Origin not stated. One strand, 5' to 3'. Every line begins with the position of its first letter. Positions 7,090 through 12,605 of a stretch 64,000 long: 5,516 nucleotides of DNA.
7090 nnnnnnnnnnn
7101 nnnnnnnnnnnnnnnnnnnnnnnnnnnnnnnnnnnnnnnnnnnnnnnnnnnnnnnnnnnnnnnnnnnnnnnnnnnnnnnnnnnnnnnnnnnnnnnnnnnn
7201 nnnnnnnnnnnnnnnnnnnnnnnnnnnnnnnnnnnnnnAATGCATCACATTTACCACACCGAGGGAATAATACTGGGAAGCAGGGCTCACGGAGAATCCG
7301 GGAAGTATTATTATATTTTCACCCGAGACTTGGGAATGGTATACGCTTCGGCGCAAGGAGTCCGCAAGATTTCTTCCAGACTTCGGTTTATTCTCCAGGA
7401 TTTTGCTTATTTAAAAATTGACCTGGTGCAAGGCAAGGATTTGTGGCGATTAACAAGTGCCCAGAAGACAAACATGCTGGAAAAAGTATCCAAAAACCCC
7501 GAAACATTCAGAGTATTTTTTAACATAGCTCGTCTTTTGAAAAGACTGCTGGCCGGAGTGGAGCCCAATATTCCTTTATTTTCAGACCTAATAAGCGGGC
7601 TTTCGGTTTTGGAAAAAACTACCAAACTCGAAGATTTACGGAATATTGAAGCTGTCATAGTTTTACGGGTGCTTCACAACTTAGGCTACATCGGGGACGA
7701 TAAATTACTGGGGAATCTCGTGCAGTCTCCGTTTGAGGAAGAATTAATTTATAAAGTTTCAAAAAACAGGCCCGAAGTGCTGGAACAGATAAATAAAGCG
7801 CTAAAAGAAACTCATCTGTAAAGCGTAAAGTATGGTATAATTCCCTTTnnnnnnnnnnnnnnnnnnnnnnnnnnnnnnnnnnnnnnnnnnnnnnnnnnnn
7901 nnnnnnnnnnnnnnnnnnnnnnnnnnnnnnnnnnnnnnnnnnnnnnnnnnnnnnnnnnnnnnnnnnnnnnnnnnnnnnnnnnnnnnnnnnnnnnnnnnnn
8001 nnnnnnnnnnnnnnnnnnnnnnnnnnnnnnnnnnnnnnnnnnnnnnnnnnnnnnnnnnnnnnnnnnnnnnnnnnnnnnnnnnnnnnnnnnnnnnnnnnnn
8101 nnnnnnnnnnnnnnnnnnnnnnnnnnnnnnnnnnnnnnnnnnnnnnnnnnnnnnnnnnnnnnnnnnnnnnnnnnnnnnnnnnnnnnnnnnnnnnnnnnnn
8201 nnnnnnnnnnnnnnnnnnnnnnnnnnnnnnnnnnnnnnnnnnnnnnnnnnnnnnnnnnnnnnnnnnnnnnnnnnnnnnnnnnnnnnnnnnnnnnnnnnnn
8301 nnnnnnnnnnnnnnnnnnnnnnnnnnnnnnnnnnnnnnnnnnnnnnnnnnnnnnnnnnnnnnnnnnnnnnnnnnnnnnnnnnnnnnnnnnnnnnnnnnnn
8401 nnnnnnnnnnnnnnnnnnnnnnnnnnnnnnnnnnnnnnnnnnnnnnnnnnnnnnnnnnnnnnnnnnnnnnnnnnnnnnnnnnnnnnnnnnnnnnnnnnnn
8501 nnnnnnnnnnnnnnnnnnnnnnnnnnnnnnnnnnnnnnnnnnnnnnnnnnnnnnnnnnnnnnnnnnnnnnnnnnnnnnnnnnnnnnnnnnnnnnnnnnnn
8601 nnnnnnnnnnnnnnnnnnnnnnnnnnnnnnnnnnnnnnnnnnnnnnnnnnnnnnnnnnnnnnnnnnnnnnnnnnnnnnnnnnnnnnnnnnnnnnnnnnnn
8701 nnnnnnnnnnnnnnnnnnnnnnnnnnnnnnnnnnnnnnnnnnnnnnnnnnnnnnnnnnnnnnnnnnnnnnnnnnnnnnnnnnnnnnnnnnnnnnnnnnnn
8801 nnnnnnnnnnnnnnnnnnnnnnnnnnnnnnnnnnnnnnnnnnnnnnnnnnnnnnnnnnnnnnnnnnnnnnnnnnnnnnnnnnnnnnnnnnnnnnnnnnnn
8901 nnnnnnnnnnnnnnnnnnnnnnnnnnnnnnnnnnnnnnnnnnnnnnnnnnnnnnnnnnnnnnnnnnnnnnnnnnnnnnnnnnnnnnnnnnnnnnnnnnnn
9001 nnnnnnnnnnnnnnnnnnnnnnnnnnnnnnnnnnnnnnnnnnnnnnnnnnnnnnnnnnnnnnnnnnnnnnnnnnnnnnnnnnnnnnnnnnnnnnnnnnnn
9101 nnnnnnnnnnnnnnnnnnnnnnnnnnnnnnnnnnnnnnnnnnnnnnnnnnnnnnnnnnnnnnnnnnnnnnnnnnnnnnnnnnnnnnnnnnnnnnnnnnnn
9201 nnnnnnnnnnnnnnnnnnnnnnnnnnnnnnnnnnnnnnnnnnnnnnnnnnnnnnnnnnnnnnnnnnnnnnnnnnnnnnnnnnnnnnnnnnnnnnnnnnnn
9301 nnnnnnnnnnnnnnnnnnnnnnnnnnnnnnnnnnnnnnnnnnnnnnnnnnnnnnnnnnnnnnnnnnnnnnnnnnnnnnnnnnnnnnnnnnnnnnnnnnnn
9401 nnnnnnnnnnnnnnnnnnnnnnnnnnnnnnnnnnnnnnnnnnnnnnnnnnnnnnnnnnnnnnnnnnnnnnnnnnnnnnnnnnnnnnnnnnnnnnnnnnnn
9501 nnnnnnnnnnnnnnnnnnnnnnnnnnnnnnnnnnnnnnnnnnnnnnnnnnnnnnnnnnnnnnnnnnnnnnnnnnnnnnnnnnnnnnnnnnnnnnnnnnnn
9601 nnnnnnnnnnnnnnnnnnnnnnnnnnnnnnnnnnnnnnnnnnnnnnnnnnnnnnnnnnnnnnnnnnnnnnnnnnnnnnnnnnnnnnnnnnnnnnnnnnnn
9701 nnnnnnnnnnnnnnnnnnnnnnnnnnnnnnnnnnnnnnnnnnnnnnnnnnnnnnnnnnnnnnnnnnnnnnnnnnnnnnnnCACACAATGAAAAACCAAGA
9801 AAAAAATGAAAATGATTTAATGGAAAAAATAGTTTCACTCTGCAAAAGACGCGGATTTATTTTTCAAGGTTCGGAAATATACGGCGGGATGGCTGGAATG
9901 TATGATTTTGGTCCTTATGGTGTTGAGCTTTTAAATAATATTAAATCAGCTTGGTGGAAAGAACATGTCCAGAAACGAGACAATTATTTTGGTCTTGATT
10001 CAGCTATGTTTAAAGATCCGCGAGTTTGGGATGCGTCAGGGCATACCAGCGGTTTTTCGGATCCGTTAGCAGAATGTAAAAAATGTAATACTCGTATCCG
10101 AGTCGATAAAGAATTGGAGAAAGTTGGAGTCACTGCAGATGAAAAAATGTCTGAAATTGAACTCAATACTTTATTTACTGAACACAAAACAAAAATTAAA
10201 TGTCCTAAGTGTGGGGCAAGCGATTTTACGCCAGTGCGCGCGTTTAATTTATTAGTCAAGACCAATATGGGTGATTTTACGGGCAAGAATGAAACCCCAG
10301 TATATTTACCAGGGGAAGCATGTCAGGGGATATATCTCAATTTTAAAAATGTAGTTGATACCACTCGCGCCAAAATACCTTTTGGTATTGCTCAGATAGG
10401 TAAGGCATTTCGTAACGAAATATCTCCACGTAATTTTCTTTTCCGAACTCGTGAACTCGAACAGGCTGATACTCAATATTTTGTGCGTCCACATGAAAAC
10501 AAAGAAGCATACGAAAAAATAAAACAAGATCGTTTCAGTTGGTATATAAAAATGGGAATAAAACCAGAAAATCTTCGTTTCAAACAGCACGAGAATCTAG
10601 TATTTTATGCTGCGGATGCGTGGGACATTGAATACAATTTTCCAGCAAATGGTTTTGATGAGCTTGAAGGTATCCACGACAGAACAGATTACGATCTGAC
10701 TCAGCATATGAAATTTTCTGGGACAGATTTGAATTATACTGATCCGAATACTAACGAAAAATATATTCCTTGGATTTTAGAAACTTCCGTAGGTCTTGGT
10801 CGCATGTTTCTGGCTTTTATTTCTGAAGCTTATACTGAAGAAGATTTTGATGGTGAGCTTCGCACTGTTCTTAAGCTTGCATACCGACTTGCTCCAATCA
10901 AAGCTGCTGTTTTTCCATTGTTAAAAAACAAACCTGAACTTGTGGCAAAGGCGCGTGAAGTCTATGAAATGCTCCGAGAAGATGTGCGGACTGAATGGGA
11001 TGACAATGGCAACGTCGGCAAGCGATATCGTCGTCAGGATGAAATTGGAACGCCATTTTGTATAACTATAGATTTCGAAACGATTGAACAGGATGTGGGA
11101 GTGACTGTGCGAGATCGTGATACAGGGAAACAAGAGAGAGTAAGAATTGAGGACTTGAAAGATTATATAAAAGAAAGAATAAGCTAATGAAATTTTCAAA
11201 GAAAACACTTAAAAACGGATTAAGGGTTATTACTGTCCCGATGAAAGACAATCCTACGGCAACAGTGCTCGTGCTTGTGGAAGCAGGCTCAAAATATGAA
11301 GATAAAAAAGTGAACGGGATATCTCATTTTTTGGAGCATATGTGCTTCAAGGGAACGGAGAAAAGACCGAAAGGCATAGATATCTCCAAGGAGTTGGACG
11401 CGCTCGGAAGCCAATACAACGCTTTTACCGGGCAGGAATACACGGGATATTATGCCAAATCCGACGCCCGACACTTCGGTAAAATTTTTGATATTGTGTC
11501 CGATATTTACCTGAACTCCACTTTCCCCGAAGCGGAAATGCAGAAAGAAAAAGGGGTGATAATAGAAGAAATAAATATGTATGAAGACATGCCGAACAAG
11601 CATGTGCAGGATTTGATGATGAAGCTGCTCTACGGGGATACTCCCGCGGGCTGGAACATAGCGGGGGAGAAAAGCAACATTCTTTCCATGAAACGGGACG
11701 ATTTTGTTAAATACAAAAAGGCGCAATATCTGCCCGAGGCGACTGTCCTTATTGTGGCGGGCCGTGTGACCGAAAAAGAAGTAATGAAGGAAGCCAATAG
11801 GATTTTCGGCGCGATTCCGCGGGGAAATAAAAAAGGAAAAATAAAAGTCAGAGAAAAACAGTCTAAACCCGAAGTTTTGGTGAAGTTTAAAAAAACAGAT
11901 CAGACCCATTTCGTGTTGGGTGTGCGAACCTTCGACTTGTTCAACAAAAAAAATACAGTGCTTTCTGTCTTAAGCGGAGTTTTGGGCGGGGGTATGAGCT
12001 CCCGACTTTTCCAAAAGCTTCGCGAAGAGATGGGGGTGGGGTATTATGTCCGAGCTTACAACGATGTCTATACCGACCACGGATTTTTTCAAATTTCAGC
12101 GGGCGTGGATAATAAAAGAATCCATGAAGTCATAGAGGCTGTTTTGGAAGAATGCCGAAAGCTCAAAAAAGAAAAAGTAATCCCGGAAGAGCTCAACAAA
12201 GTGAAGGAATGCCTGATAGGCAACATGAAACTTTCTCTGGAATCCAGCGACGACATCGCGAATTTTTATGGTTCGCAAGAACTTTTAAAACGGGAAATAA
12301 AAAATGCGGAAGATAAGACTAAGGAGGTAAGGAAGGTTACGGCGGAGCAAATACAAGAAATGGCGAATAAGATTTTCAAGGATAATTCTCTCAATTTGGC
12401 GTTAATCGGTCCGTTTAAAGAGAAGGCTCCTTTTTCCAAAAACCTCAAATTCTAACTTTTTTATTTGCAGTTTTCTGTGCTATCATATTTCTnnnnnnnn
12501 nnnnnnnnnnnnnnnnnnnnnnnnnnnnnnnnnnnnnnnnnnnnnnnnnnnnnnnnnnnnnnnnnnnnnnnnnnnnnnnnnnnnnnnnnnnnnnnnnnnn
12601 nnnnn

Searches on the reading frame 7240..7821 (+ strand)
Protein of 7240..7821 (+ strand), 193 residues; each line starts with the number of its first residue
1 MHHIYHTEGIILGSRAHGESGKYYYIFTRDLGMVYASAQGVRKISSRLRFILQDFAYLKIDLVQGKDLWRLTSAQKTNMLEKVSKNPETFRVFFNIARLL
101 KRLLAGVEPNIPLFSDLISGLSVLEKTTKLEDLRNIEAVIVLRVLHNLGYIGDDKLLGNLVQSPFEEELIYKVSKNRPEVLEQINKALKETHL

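Call 63: search_protein_families(library=pfam, proteins=[window:7240-7821:+], max_evalue=0.00001)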
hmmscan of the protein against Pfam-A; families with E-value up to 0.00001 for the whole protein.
window:7240-7821:+ (193 aa): 1 family
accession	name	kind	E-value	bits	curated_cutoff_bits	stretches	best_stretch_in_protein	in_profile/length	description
PF11967.14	RecO_N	-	2.6e-13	50.3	27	1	1-75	1-75/80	Recombination protein O N terminal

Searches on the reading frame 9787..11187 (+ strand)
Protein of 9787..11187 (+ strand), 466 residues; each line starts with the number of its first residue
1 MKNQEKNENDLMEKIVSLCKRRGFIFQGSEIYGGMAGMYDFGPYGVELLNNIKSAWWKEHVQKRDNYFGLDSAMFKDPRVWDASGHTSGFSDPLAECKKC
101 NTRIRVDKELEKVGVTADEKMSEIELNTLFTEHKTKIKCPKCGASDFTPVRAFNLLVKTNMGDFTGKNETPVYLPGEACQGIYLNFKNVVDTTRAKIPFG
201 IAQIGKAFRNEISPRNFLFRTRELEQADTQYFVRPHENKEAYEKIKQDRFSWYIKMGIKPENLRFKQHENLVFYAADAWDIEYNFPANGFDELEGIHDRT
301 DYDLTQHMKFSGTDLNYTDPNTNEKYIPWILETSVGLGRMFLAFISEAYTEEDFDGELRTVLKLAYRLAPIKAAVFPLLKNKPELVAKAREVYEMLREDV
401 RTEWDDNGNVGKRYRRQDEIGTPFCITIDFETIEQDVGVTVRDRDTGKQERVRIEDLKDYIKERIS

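Call 62: search_protein_families(library=pfam, proteins=[window:9787-11187:+], max_evalue=0.00001)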
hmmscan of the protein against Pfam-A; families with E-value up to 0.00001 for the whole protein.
window:9787-11187:+ (466 aa): 2 families
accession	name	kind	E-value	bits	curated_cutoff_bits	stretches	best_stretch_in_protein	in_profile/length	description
PF03129.25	HGTP_anticodon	-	1.3e-22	80.2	21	1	372-464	1-94/94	Anticodon binding domain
PF00587.30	tRNA-synt_2b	-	8.6e-13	49.2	29.3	1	167-346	6-177/179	tRNA synthetase class II core domain (G, H, P, S and T)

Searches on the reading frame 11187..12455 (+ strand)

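Call 62: search_protein_families(library=pfam, proteins=[window:11187-12455:+], max_evalue=0.00001)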
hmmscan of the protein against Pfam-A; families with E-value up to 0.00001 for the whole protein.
window:11187-12455:+ (422 aa): 2 families
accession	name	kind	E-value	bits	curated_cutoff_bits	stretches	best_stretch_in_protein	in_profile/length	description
PF05193.26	Peptidase_M16_C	-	1.7e-38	132.8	23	1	168-341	2-179/181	Peptidase M16 inactive domain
PF00675.25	Peptidase_M16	-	5.3e-38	130.7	22.3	1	14-159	2-146/149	Insulinase (Peptidase family M16)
